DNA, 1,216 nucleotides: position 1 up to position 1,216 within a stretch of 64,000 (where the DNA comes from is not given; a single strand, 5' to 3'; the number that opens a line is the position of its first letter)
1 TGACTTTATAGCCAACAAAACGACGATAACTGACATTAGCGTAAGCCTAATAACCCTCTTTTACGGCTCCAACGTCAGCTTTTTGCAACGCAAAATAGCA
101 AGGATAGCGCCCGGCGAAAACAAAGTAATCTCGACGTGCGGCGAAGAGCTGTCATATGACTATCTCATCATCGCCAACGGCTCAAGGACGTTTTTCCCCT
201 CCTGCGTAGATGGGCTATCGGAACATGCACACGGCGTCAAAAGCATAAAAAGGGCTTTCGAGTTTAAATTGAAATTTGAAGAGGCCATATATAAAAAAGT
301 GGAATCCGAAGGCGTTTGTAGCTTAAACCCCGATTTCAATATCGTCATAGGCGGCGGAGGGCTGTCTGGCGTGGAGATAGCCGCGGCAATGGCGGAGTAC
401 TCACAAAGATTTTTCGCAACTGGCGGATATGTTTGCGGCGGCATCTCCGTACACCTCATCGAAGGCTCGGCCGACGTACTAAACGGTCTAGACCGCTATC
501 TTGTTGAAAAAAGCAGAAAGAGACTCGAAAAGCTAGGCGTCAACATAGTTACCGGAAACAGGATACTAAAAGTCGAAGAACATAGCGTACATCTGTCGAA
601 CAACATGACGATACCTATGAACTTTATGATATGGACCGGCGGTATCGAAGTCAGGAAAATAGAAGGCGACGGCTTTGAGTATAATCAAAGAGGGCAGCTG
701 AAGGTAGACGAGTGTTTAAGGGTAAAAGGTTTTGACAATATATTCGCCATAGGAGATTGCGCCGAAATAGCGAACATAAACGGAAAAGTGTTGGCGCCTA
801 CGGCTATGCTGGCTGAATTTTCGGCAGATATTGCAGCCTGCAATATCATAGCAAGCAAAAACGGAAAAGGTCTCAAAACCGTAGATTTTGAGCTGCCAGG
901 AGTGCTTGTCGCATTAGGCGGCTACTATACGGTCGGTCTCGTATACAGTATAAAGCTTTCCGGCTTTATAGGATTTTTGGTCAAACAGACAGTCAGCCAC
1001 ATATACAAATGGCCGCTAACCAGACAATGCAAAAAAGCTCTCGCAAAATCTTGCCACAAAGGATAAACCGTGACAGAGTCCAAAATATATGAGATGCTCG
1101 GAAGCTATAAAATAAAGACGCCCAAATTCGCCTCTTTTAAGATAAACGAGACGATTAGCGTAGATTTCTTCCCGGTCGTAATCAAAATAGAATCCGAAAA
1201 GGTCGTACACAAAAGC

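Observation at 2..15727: GH57-only alpha-glucan cluster co-oriented with substrate-level ATP and NADH-oxidation genes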

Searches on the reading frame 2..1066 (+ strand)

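Call 3: search_protein_families(library=pfam, proteins=[window:2-1066:+])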
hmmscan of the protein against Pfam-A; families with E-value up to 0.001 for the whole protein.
window:2-1066:+ (354 aa): 2 families
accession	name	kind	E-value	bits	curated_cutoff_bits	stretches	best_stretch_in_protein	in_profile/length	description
PF07992.20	Pyr_redox_2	-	8.4e-32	111.2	26.1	1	23-259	65-278/291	Pyridine nucleotide-disulphide oxidoreductase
PF00070.33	Pyr_redox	-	3.5e-08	34.3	22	1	113-196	1-71/82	Pyridine nucleotide-disulphide oxidoreductase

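Call 4: search_protein_families(library=ncbifam, proteins=[window:2-1066:+])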
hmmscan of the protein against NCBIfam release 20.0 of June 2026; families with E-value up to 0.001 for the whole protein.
window:2-1066:+ (354 aa): 24 families
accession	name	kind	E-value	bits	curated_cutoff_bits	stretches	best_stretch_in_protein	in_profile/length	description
TIGR03169.1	Nterm_to_SelD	hypoth_equivalog_domain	5.1e-30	105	310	1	2-258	46-286/365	pyridine nucleotide-disulfide oxidoreductase family protein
TIGR04369.1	fusion_not_SelD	hypoth_equivalog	8.6e-15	53.9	700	2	3-132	46-163/701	oxidoreductase/SelD-related fusion protein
TIGR03385.1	CoA_CoA_reduc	equivalog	6.6e-13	48.2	578.8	1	50-283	102-314/439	CoA-disulfide reductase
TIGR02374.1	nitri_red_nirB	equivalog_domain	9e-13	47.5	578.35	1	23-276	67-300/794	nitrite reductase large subunit NirB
NF011565.0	PRK14989.1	subfamily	8.1e-12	44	883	1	28-276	77-305/847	nitrite reductase large subunit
NF049943.1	SQR_III_seleno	exception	2.6e-11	43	525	1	20-77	65-121/406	type III sulfide quinone reductase, selenoprotein subtype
TIGR01350.1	lipoamide_DH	equivalog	5.9e-11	41.7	408.8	1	100-269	158-319/461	dihydrolipoyl dehydrogenase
NF003437.0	PRK04965.1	equivalog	6e-11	42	392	1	32-303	81-313/378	NADH:flavorubredoxin reductase NorW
NF003585.0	PRK05249.1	equivalog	1.1e-10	40.7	465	1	114-254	179-313/464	Si-specific NAD(P)(+) transhydrogenase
NF004945.0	PRK06292.2-3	equivalog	5.3e-10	38.8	494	1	143-288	190-331/457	dihydrolipoyl dehydrogenase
NF045765.1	PhenlGlyoxDHPadH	equivalog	9.4e-10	37.9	475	1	23-270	70-293/416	NADH-dependent phenylglyoxylate dehydrogenase subunit epsilon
NF042949.2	3PPDioc_HcaD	equivalog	1.1e-08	34.3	450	1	29-286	76-309/386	3-phenylpropionate/cinnamic acid dioxygenase ferredoxin--NAD(+) reductase subunit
NF007123.0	PRK09564.1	equivalog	1.5e-08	33.8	458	1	51-282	103-314/444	CoA-disulfide reductase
NF004776.0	PRK06116.1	equivalog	5.6e-08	32.2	480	1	113-260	169-311/450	glutathione-disulfide reductase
NF007286.0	PRK09754.1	equivalog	3.5e-07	29.3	447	1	30-279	79-303/400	phenylpropionate dioxygenase ferredoxin reductase subunit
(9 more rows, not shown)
